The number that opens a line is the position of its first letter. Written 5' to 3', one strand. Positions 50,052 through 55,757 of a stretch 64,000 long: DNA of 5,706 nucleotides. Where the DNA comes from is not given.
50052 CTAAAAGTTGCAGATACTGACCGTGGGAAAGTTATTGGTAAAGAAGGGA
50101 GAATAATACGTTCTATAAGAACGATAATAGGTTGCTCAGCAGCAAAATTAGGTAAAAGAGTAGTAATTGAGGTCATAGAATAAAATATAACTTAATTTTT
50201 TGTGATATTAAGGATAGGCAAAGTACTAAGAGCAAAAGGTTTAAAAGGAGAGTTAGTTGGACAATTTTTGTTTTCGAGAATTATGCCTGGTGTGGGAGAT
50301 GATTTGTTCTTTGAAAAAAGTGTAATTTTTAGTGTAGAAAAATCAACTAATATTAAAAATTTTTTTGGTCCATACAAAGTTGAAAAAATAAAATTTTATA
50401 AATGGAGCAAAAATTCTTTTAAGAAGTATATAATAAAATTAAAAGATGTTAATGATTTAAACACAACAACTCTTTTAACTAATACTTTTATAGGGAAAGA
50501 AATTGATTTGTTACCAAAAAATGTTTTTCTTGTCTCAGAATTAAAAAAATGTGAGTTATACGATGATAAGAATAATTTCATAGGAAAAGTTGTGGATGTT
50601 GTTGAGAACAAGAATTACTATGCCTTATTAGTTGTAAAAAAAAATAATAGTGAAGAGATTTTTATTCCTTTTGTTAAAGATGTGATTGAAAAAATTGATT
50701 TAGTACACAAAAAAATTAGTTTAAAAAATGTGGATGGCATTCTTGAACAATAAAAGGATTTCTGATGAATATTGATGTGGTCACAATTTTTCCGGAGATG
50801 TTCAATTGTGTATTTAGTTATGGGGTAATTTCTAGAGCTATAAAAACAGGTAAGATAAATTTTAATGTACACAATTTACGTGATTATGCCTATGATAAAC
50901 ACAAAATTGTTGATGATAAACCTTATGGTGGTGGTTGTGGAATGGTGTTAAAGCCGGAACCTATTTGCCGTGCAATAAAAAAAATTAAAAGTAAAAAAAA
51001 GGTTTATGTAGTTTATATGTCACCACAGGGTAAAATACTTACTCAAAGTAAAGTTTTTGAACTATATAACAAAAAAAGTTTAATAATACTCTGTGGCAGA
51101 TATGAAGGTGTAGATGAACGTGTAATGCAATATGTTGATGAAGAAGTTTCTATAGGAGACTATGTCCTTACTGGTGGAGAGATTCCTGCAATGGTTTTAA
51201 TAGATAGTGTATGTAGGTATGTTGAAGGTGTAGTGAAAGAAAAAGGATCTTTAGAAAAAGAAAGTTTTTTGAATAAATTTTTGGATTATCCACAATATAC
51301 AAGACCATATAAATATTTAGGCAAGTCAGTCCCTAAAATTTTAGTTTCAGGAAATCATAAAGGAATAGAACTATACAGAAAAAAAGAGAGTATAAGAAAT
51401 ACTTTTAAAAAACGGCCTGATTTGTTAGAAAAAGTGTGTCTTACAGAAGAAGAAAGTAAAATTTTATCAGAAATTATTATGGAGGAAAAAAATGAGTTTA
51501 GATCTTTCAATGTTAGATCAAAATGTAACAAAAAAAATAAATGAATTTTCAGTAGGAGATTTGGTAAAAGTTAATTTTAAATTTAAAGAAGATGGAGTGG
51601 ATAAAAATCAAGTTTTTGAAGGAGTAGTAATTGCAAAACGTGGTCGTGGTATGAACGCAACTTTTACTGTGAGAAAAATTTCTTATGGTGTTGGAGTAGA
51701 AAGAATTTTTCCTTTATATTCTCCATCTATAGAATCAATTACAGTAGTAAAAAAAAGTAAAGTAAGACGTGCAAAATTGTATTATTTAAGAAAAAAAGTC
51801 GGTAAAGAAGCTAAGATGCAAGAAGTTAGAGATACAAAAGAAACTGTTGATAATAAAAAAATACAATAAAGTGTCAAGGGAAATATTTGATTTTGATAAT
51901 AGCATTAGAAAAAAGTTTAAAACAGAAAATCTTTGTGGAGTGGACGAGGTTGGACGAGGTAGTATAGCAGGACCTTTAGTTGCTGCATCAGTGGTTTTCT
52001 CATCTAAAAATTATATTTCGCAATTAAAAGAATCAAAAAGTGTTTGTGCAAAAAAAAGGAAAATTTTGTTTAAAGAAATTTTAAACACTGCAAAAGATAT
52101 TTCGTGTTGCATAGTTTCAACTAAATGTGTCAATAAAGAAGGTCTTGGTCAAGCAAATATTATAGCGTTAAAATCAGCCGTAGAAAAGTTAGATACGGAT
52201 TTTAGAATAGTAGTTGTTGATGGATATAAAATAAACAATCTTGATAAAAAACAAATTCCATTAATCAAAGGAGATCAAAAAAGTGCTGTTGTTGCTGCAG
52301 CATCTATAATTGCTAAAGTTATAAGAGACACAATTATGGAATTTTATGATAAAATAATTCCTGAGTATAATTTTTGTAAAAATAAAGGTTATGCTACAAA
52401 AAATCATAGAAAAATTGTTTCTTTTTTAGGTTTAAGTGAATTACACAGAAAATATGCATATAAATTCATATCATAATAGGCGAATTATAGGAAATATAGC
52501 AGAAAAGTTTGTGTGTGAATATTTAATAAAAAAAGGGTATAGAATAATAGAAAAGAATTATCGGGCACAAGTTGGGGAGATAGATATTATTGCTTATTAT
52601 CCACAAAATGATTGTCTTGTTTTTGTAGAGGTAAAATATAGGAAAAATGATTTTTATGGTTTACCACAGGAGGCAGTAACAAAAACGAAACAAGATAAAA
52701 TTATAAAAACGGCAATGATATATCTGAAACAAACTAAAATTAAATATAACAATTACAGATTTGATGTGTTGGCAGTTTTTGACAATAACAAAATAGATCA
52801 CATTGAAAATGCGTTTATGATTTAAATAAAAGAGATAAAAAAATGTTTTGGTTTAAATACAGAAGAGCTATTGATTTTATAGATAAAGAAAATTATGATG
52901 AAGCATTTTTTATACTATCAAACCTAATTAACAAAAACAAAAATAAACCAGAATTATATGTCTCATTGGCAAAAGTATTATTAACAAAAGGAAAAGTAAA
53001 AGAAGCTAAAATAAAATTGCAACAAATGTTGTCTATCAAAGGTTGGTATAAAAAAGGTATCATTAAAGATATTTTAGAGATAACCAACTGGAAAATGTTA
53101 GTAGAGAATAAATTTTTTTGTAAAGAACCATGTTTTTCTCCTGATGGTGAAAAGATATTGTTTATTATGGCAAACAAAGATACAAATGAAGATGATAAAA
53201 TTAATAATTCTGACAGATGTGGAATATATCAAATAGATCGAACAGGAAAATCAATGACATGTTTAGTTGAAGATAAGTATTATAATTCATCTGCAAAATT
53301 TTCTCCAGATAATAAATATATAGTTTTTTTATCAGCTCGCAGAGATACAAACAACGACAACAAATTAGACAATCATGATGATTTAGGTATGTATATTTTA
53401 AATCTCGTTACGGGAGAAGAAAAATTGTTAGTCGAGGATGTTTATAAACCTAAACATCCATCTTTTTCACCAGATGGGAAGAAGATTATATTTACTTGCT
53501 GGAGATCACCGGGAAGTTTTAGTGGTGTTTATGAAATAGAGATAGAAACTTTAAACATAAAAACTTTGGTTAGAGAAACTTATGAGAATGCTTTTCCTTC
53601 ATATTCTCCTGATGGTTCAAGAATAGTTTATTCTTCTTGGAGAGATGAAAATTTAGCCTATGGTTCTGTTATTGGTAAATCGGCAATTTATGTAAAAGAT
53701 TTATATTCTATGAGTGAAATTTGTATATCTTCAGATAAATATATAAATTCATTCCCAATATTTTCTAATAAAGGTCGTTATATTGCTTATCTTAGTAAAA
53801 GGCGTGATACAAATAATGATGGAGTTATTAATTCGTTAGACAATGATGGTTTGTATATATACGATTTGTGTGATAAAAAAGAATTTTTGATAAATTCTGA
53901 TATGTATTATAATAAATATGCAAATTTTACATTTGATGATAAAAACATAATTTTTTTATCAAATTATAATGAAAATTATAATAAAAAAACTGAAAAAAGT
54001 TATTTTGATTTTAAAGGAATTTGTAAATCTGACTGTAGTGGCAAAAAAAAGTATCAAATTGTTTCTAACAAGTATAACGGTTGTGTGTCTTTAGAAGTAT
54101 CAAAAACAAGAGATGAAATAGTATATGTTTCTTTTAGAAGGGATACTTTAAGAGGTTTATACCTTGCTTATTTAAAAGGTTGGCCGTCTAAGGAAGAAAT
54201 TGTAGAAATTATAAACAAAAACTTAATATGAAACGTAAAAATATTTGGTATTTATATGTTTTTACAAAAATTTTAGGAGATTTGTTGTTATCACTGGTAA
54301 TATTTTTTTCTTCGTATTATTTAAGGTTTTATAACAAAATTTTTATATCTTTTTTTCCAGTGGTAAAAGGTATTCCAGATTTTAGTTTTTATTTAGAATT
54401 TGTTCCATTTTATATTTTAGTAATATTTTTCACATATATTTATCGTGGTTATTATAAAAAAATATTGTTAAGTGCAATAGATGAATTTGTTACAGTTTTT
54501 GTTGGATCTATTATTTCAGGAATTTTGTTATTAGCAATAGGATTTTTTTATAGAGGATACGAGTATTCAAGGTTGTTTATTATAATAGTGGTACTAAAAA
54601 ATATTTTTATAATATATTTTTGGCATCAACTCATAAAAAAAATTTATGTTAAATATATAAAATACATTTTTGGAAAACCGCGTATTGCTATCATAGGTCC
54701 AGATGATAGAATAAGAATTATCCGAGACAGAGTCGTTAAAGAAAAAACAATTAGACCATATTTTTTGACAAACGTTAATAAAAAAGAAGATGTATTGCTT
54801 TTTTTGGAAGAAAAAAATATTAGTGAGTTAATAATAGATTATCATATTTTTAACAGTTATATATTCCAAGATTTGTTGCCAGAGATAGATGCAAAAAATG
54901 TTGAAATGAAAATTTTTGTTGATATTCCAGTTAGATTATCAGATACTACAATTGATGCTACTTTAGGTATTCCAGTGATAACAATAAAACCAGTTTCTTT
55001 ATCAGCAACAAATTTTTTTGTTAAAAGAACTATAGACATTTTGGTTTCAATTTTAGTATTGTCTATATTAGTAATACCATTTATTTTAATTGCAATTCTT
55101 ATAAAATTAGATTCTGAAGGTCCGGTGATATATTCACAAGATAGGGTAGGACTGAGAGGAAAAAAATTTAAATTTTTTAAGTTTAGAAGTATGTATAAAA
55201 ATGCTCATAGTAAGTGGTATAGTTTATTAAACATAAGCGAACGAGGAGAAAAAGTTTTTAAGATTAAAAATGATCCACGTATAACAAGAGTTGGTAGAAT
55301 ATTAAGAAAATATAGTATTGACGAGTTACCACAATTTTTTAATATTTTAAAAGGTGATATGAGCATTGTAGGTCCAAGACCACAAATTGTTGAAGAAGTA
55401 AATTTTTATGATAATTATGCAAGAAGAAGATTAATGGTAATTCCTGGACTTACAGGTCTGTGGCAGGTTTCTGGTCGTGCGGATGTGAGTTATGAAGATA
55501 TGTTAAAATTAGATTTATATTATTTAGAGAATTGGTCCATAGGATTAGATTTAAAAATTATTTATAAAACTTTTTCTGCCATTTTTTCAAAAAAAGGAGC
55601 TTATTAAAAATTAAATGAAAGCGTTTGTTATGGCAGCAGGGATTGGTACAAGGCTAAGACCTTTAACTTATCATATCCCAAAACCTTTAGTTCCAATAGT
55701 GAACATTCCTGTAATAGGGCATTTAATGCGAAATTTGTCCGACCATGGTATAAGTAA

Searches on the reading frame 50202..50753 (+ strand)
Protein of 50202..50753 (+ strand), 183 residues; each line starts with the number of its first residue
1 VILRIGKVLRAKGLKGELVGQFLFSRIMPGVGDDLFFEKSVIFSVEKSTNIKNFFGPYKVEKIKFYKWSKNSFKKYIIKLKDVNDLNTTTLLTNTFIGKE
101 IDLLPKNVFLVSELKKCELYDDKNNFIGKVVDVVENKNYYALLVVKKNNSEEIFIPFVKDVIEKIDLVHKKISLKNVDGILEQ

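Call 68: search_protein_families(library=pfam, proteins=[window:50202-50753:+], max_evalue=0.00001)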
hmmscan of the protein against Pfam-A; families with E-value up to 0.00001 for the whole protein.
window:50202-50753:+ (183 aa): 2 families
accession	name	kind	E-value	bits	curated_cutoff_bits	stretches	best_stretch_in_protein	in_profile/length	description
PF24986.1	PRC_RimM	-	1e-11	44.8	27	1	112-178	2-67/69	RimM PRC barrel domain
PF05239.21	PRC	-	6.8e-08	32.8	21.2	1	107-177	2-74/78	PRC-barrel domain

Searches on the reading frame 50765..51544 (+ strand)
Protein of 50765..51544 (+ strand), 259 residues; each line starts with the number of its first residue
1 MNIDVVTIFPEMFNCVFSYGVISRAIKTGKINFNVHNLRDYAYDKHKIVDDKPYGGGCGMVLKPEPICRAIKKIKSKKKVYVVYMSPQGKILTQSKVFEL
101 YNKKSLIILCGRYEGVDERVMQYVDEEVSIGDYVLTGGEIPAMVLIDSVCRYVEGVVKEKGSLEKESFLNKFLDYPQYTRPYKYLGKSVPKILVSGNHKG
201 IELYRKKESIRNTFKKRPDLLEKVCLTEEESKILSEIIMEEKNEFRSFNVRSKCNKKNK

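Call 68: search_protein_families(library=pfam, proteins=[window:50765-51544:+], max_evalue=0.00001)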
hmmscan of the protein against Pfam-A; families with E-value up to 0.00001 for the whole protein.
window:50765-51544:+ (259 aa): 1 family
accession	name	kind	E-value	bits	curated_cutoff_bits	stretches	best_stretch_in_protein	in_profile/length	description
PF01746.26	tRNA_m1G_MT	-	9.3e-63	211.9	27.3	1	23-218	2-195/195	tRNA (Guanine-1)-methyltransferase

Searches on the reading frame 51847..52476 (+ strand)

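Call 68: search_protein_families(library=pfam, proteins=[window:51847-52476:+], max_evalue=0.00001)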
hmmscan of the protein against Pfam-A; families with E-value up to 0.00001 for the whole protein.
window:51847-52476:+ (209 aa): 1 family
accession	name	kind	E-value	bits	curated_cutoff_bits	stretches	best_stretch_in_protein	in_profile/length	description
PF01351.25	RNase_HII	-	1.6e-29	103.7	25.8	1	30-190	1-178/199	Ribonuclease HII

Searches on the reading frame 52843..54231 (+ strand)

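Call 68: search_protein_families(library=pfam, proteins=[window:52843-54231:+], max_evalue=0.00001)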
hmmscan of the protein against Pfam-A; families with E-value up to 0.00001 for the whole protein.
window:52843-54231:+ (462 aa): 1 family
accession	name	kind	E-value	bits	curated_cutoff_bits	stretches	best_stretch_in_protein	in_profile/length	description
PF07676.18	PD40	-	1.1e-18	67.1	20.9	0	241-273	3-31/38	WD40-like Beta Propeller Repeat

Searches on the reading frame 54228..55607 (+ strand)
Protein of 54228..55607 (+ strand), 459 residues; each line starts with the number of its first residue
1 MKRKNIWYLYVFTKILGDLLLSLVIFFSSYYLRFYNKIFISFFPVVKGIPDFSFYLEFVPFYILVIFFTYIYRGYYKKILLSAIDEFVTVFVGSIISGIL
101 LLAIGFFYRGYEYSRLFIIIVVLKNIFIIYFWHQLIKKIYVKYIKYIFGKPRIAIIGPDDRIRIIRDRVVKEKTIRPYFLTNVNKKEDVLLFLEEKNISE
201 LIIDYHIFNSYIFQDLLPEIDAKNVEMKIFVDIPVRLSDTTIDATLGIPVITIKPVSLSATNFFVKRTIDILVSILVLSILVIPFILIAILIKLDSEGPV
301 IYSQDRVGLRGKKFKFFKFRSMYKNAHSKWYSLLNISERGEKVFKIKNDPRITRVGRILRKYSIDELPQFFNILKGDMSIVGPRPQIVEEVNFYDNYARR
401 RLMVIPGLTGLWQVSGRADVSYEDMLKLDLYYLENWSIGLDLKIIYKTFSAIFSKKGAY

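Call 68: search_protein_families(library=pfam, proteins=[window:54228-55607:+], max_evalue=0.00001)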
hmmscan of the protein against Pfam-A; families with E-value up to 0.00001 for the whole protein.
window:54228-55607:+ (459 aa): 1 family
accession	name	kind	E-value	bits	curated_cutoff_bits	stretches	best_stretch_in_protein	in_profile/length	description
PF02397.22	Bac_transf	-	1.7e-69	233.4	27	1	266-453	1-178/179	Bacterial sugar transferase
